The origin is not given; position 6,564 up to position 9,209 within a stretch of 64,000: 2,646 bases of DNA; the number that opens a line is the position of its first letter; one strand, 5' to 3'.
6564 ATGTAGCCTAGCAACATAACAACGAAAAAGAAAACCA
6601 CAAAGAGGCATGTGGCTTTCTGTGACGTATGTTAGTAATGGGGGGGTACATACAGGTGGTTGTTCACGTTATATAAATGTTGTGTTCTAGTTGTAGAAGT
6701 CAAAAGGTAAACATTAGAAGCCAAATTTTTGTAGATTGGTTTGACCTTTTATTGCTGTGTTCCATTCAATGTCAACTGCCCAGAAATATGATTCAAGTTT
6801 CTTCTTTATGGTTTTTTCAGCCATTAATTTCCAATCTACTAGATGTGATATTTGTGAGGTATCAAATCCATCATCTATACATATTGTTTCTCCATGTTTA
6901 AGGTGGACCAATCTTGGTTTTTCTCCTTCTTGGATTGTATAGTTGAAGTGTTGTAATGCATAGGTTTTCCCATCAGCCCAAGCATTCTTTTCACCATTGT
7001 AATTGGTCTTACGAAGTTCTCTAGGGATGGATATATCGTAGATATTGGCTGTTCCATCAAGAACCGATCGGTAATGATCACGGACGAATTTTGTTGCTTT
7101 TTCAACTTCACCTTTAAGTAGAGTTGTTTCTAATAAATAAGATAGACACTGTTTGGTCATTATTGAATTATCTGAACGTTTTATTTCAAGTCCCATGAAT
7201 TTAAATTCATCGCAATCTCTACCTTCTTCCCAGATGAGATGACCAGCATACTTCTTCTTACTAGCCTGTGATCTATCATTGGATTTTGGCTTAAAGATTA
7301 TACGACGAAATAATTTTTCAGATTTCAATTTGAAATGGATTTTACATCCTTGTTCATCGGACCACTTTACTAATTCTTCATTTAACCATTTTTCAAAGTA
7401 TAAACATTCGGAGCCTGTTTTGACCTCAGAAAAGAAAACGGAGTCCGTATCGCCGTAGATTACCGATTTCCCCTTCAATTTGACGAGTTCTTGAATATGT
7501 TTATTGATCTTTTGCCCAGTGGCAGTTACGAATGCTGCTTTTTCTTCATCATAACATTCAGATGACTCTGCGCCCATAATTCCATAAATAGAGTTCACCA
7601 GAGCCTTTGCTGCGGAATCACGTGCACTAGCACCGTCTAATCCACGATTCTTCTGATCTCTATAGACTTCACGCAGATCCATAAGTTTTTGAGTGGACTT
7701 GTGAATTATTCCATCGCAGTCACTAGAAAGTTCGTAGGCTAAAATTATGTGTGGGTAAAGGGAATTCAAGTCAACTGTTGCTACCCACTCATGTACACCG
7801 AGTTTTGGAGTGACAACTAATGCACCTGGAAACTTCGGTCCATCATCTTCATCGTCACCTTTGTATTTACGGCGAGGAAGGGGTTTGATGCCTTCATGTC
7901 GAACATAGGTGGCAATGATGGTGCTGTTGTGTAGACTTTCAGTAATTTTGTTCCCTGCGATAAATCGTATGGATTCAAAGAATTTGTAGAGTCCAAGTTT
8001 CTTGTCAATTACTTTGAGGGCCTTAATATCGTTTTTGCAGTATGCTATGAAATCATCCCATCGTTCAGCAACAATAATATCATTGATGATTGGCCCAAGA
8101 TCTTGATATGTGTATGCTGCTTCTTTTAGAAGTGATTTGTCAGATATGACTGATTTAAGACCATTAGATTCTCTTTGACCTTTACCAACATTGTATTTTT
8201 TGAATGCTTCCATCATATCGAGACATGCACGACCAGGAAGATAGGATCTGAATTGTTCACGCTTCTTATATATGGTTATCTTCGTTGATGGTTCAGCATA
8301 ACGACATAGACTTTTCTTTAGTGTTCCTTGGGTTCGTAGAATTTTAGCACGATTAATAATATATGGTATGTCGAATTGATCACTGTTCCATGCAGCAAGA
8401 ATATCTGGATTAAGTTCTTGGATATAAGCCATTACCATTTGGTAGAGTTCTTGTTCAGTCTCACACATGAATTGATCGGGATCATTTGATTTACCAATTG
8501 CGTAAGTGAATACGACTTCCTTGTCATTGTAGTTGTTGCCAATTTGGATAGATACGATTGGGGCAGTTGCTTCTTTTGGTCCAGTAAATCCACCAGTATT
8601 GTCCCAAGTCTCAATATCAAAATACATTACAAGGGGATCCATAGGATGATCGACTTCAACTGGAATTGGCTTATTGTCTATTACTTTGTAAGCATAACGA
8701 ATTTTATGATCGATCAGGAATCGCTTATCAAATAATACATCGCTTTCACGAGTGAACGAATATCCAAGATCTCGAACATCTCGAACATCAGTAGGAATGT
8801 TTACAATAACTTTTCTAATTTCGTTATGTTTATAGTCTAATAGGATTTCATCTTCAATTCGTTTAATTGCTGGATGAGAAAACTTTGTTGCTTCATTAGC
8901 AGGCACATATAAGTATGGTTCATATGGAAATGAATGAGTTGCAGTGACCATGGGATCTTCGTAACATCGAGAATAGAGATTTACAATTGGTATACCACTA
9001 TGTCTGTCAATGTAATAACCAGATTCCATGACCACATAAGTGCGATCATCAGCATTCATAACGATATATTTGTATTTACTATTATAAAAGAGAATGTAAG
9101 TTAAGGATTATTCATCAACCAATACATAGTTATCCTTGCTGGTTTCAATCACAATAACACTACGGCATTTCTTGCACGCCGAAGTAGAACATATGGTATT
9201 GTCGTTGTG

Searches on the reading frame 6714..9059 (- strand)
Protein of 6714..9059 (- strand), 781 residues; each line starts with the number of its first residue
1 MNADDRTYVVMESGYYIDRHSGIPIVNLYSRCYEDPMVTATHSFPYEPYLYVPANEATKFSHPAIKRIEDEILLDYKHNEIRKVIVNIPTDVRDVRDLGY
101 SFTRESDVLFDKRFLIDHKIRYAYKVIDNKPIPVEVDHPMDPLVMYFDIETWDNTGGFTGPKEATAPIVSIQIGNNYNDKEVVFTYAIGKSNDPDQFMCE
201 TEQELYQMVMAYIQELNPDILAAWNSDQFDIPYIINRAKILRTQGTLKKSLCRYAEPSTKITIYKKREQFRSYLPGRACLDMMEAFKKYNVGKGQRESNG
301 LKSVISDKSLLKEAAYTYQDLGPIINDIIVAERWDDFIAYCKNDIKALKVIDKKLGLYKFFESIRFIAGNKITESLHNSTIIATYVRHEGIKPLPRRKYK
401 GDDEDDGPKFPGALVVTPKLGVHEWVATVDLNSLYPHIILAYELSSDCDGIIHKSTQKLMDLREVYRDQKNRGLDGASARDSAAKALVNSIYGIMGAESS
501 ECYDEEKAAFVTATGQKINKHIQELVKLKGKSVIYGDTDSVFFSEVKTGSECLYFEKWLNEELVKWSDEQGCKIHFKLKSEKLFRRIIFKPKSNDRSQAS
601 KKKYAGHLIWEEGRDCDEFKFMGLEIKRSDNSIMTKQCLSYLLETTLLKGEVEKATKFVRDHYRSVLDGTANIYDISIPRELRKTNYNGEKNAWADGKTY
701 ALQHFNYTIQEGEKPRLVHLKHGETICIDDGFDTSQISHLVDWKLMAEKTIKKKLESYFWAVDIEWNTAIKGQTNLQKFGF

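Call 11: search_protein_families(library=pfam, proteins=[window:6714-9059:-], max_evalue=0.01)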
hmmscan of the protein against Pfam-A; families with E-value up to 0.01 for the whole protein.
window:6714-9059:- (781 aa): 2 families
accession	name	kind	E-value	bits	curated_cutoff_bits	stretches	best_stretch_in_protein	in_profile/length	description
PF00136.26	DNA_pol_B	-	7.1e-27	94.7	23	2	479-722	152-410/453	DNA polymerase family B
PF03104.25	DNA_pol_B_exo1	-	4.6e-18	65.9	23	1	103-289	3-231/242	DNA polymerase family B, exonuclease domain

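Call 12: search_dna_similar(query=window:6714-9059:-, collection=phages, mode=protein, max_rows=15)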
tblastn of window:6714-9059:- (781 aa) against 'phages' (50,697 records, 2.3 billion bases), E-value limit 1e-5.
Records with a match: 2235; places in all: 2237; records where one place covers at least 80% of the query: 62.
Best place of each record, by identity: <60% 2235.
By first word of the organism name: Escherichia 530; Synechococcus 377; Salmonella 198; Klebsiella 190; Vibrio 133; Aeromonas 89; Shigella 76; Acinetobacter 67; Cyanophage 61; Campylobacter 52; and 56 more.
By host as written in the record: - 430; Escherichia coli 235; Synechococcus 107; Klebsiella pneumoniae 49; Synechococcus sp. 38; Aeromonas salmonicida 37; Salmonella enterica 30; Synechococcus sp. WH7803 28; and 485 more.
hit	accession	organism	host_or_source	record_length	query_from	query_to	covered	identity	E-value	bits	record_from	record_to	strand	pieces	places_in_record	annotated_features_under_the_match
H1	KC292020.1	Halorubrum tailed phage 8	Halorubrum sp. B2-2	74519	24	779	97%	25.9%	3e-37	157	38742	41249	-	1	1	56: DNA polymerase elongation subunit (family B)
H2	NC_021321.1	Halorubrum tailed phage 8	Halorubrum sp. B2-2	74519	24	779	97%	25.9%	3e-37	157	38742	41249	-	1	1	56: DNA polymerase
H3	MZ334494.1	Halorubrum virus HRTV-19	Halorubrum sp.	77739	24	779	97%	25.9%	3e-37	157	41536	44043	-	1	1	DNA polymerase elongation subunit family B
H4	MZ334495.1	Halorubrum virus HRTV-23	Halorubrum sp.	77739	24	779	97%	25.9%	3e-37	157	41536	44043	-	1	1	DNA polymerase elongation subunit family B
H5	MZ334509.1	Haloarcula virus HJTV-1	Haloarcula japonica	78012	24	779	97%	25.8%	2e-37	157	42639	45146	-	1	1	DNA polymerase elongation subunit family B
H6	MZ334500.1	Halorubrum virus HRTV-26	Halorubrum sp.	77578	24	779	97%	25.7%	1e-37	158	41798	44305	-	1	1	DNA polymerase elongation subunit family B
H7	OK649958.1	Hardygib1 virus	Haloferax gibbonsii Ma2.38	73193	24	779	97%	25.6%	1e-37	158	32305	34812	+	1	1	DNA polymerase elongation subunit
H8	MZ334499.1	Halorubrum virus HRTV-22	Halorubrum sp.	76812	24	779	97%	25.6%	4e-37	156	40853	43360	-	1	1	DNA polymerase elongation subunit family B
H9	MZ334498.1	Halorubrum virus HRTV-20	Halorubrum sp.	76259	24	779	97%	25.5%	2e-37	158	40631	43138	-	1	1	DNA polymerase elongation subunit family B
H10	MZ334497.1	Halorubrum virus HRTV-18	Halorubrum sp.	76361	24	779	97%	25.5%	2e-37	158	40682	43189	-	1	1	DNA polymerase elongation subunit family B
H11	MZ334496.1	Halorubrum tailed virus 10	Halorubrum sp.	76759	24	779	97%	25.5%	4e-37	156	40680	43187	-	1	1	DNA polymerase elongation subunit family B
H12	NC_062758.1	Halorubrum tailed virus 10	Halorubrum sp.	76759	24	779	97%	25.5%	4e-37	156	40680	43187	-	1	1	DNA polymerase elongation subunit family B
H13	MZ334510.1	Halorubrum phage HRTV-13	Halorubrum sp.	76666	24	779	97%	25.5%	6e-37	156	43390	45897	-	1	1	DNA polymerase elongation subunit family B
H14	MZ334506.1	Halorubrum virus HRTV-16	Halorubrum sp.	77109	24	779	97%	25.5%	6e-37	156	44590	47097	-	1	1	DNA polymerase elongation subunit family B | hypothetical protein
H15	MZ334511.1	Halorubrum virus HRTV-21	Halorubrum sp.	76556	24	779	97%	25.5%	6e-37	156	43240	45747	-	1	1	DNA polymerase elongation subunit family B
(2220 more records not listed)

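Call 19: find_related_loci(query=window:6714-9059:-, collection=viral_contigs, flank=10000)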
Query window:6714-9059:- (781 aa) in viral_contigs; peptide patterns used: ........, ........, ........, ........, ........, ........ (x = any residue, [..] = any of these).
46 stretches matched a pattern; 37 encode a relative of the query (tblastn E <= 1e-3); 37 distinct loci.
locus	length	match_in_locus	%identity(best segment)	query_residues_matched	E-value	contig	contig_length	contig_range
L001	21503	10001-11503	27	82-542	1e-34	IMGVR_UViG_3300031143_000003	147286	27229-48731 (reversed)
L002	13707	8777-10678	24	144-730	1e-32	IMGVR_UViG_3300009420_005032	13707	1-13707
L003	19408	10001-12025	25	144-758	2e-31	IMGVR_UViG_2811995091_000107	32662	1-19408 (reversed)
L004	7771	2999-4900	24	144-730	2e-31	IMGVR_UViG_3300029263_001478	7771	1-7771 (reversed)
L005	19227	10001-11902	25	144-730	2e-31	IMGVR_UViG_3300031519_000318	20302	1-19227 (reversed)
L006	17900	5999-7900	24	144-730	3e-31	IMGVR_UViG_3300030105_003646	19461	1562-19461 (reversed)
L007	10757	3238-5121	24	144-721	3e-31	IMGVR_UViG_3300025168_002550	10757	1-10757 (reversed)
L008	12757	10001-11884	24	144-721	4e-31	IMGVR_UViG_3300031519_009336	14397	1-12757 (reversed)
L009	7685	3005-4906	24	144-730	6e-31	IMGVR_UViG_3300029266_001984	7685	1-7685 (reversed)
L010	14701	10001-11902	24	144-730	5e-31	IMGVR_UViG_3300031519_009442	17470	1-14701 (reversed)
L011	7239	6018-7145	28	82-475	4e-31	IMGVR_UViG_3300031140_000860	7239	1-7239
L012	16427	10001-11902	24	144-730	2e-30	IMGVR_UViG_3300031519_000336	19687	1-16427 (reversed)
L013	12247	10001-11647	26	144-644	4e-30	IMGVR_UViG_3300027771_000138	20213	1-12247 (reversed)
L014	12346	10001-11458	25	144-565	7e-30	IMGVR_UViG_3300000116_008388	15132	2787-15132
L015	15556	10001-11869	24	144-721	3e-29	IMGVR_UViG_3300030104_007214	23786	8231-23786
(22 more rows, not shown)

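Call 21: find_encoding_contigs(protein=window:6714-9059:-, flank=10000, max_places=6)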
Protein window:6714-9059:- (781 aa): no gene with exactly this product is on record in the collection.

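Call 22: find_homologous_proteins(query=window:6714-9059:-, max_evalue=1e-20)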
Query window:6714-9059:- (781 aa): 138 proteins with E <= 1e-20 among 6473 candidates; the best 120 are listed.
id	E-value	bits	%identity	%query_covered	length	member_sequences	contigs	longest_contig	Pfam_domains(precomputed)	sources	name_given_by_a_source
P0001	0.0e+0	1814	100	100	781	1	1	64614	PF00136.27,PF03104.26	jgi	-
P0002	0.0e+0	1074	61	99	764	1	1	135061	PF00136.27,PF03104.26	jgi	jgi:DNA polymerase elongation subunit (family B)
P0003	0.0e+0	1051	60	99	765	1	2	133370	PF00136.27,PF03104.26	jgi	-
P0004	1.5e-248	845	52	68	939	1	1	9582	PF00136.27,PF03104.26,PF14890.12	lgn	-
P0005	1.4e-239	815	49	69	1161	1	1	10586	PF00136.27,PF14528.12,PF10108.16,PF03104.26,PF14890.12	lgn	-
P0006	2.6e-234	798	48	100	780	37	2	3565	PF00136.27,PF03104.26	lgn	-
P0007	4.0e-234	797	48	99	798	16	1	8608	PF03175.19,PF00136.27,PF10108.16,PF03104.26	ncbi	-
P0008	1.3e-232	792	48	99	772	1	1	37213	PF00136.27,PF03104.26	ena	-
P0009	1.2e-226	773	47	99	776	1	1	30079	PF00136.27,PF10108.16,PF03104.26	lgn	-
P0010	2.4e-225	768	46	99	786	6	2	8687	PF00136.27,PF10108.16,PF03104.26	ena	-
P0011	5.5e-223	760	47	68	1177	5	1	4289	PF00136.27,PF14528.12,PF10108.16,PF03104.26,PF14890.12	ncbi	-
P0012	6.2e-223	760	47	99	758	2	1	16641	PF00136.27,PF03104.26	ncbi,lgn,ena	-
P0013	2.6e-221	755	60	38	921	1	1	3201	PF00136.27,PF14528.12,PF14890.12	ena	-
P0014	2.2e-216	739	45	69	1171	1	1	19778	PF00136.27,PF14528.12,PF03104.26,PF14890.12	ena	-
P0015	2.3e-215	735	45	99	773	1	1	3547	PF00136.27,PF10108.16,PF03104.26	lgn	-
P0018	1.4e-209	716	44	69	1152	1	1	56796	PF00136.27,PF14528.12,PF03104.26,PF14890.12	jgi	jgi:DNA polymerase elongation subunit (family B)/intein/homing endonuclease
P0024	3.6e-169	582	41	97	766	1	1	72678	PF00136.27,PF03104.26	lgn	-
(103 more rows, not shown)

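Call 23: find_encoding_contigs(protein=P0002, flank=10000, max_places=3)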
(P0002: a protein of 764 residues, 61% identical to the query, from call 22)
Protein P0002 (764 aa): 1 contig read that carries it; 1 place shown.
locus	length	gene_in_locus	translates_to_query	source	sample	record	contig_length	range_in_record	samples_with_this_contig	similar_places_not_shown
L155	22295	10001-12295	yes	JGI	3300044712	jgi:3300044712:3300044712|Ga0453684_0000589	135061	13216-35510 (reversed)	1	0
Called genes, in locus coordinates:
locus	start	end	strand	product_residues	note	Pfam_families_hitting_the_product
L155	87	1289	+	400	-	-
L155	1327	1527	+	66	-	-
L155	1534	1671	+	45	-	-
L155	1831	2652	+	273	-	PF13479:AAA_24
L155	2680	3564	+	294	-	PF12705:PDDEXK_1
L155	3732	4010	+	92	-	-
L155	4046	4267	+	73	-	-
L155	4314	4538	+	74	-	-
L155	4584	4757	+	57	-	-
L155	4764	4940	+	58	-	-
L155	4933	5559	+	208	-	PF05063:MT-A70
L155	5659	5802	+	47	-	-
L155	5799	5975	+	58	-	-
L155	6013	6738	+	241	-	-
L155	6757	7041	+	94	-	-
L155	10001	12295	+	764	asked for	PF03104:DNA_pol_B_exo1, PF00136:DNA_pol_B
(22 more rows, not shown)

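Call 24: find_encoding_contigs(protein=P0003, flank=10000, max_places=3)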
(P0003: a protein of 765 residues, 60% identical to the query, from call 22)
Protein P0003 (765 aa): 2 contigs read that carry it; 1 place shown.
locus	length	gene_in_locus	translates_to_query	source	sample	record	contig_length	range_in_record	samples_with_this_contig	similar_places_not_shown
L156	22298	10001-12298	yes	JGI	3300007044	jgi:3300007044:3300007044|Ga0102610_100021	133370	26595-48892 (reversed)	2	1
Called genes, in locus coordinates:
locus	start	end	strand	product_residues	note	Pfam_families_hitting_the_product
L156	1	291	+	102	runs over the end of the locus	-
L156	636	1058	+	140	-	-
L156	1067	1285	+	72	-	-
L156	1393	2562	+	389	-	-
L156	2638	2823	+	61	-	-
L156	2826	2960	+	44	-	-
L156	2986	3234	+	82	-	-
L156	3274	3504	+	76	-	-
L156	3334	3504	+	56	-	-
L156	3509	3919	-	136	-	PF13456:RVT_3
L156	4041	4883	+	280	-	-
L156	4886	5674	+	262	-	PF12705:PDDEXK_1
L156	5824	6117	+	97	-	-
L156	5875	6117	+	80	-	-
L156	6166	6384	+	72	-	-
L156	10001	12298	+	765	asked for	PF03104:DNA_pol_B_exo1, PF00136:DNA_pol_B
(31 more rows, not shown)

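Call 29: find_encoding_contigs(protein=P0001, flank=2000, max_places=3)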
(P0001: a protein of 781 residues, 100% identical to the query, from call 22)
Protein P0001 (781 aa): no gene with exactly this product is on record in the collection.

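Call 58: find_encoding_contigs(protein=P0008, flank=10000, max_places=1)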
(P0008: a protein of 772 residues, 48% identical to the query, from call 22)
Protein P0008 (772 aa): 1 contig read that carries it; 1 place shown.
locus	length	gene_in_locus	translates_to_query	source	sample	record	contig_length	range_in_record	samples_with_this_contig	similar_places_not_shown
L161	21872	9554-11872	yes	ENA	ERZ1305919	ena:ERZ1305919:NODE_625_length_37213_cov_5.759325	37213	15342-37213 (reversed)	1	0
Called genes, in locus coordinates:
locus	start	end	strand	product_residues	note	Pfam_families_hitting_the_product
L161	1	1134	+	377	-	?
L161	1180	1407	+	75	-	-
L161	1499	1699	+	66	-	-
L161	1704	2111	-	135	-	PF13456:RVT_3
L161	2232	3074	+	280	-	-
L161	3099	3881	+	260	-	PF12705:PDDEXK_1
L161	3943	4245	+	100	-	-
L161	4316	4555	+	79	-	-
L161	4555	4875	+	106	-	-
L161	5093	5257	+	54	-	-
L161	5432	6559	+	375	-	PF01385:OrfB_IS605, PF07282:Cas12f1-like_TNB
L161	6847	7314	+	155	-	PF05869:Dam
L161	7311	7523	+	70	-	-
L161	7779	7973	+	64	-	-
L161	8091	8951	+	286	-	-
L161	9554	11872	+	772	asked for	PF03104:DNA_pol_B_exo1, PF00136:DNA_pol_B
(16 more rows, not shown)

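Call 59: find_encoding_contigs(protein=P0024, flank=10000, max_places=1)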
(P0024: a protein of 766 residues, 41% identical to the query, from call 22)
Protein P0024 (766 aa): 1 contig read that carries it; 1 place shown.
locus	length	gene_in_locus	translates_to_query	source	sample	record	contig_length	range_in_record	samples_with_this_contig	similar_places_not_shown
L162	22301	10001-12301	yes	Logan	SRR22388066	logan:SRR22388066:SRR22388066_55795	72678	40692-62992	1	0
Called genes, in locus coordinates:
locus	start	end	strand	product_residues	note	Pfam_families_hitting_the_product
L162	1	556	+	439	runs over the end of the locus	PF18127:NAMPT_N, PF04095:NAPRTase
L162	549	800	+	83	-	-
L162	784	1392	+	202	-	PF02223:Thymidylate_kin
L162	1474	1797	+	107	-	-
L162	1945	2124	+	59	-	-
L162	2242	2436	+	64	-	-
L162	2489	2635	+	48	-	-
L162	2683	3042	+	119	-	-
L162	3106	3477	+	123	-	PF12802:MarR_2 (weak)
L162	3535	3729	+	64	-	-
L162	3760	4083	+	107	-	-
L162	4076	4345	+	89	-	-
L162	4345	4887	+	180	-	PF18907:DUF5662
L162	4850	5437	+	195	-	-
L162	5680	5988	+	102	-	-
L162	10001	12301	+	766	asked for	PF03104:DNA_pol_B_exo1, PF00136:DNA_pol_B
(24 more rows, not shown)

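Call 60: find_encoding_contigs(protein=P0018, flank=10000, max_places=1)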
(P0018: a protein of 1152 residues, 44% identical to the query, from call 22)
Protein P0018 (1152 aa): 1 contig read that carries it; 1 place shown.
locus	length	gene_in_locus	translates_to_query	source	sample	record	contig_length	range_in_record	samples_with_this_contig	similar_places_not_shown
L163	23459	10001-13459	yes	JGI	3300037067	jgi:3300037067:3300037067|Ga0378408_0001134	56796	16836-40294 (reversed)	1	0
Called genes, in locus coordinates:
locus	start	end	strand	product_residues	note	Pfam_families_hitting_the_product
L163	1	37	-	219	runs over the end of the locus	-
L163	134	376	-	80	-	-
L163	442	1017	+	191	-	PF02223:Thymidylate_kin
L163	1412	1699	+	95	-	-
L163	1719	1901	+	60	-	-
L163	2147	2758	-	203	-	-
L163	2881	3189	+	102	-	-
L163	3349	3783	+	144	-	-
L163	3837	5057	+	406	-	-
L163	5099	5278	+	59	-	-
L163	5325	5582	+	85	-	-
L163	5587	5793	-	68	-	-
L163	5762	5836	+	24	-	-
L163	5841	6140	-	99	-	PF13456:RVT_3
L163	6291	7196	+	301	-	PF13479:AAA_24 (weak)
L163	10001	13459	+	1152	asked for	PF03104:DNA_pol_B_exo1, PF00136:DNA_pol_B, PF14890:Intein_splicing, PF14528:LAGLIDADG_3, PF00136:DNA_pol_B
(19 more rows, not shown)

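Call 83: find_related_loci(query=A5, collection=genome_contigs, flank=10000)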
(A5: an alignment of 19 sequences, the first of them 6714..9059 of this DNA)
Query A5 (781 aa) in genome_contigs; peptide patterns used: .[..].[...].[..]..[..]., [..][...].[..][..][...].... (x = any residue, [..] = any of these).
232 stretches matched a pattern; 213 encode a relative of the query (tblastn E <= 1e-3); the best 80 are kept; 80 distinct loci.
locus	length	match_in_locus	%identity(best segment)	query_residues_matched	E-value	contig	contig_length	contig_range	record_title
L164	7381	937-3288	49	4-779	0e+0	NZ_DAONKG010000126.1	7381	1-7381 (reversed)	MAG: Methanospirillum sp. isolate AMR_MDS_3719 NODE_7690_length_7381_cov_4.831149, whole genome shotgun sequence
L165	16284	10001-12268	40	5-776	3e-178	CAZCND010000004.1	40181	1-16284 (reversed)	MAG TPA_asm: uncultured Candidatus Saccharibacteria bacterium isolate SRP192927_co3_354 genome assembly, contig: NODE_17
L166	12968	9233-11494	41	25-776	1e-171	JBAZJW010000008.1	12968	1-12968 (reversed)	MAG: Candidatus Paceibacterota bacterium isolate SO_2017_LW4_129 scaffold_9298_c1_LW137-91_2017, whole genome shotgun se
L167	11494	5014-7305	38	7-779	4e-156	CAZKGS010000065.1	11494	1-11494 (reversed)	MAG TPA_asm: uncultured Syntrophaceae bacterium isolate SRP178699_co3_249 genome assembly, contig: NODE_3540_length_1149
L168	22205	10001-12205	31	10-779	1e-109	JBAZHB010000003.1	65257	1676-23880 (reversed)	MAG: Candidatus Babeliales bacterium isolate SO_2017_LW3_6 NODE_882_length_65257_cov_1.680762_LW162_2017, whole genome s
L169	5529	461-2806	28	24-781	1e-74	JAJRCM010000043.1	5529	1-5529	MAG: Methanomicrobiales archaeon isolate OWC_0064 OWC_0064_k121_2477874, whole genome shotgun sequence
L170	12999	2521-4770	27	24-777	1e-73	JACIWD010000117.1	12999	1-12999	MAG: Candidatus Mnemosynella bozhongmuii isolate MAG-16 Archaeoglobi_M_bin1_Scaffold_117, whole genome shotgun sequence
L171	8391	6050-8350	27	24-779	1e-72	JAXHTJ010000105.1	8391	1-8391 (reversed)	MAG: Halobacteriota archaeon isolate MAG21_tar_biofilm MAG21_107, whole genome shotgun sequence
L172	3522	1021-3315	28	24-767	2e-73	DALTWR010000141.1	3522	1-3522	MAG TPA_asm: Methanocorpusculum sp. isolate HAC011.1 NODE_26192_length_3522_cov_7.40698, whole genome shotgun sequence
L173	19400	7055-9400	27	24-781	3e-72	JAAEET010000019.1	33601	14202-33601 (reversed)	MAG: Methanomicrobiales archaeon isolate MM4 6_8bin1_33scaffold_3709, whole genome shotgun sequence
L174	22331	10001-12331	26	24-781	1e-71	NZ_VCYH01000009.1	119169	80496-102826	Methanoculleus frigidifontis strain FWC-SCC1 FWC-SCC1-contig09, whole genome shotgun sequence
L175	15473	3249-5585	27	24-781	2e-71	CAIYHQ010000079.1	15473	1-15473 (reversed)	MAG: uncultured Methanomicrobiales archaeon isolate AlinenSediments_bin-4035 genome assembly, contig: bin-4035:079/134,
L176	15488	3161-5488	27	23-781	8e-71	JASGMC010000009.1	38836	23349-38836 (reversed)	MAG: Methanoculleus sp. isolate DJKA123_ANT-F21_bin.24 scaffold_247, whole genome shotgun sequence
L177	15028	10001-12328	27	23-781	1e-70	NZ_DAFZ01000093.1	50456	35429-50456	MAG: Methanoculleus sp. UBA208 UBA208_contig_1314, whole genome shotgun sequence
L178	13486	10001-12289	26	46-781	2e-70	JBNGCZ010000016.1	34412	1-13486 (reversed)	MAG: Methanomicrobiales archaeon isolate E05-013 bin37.fa-16, whole genome shotgun sequence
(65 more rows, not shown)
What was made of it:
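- PolB is closest to haloarchaeal tailed viruses (call 12), and among cells to Methanomicrobiales (call 83).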
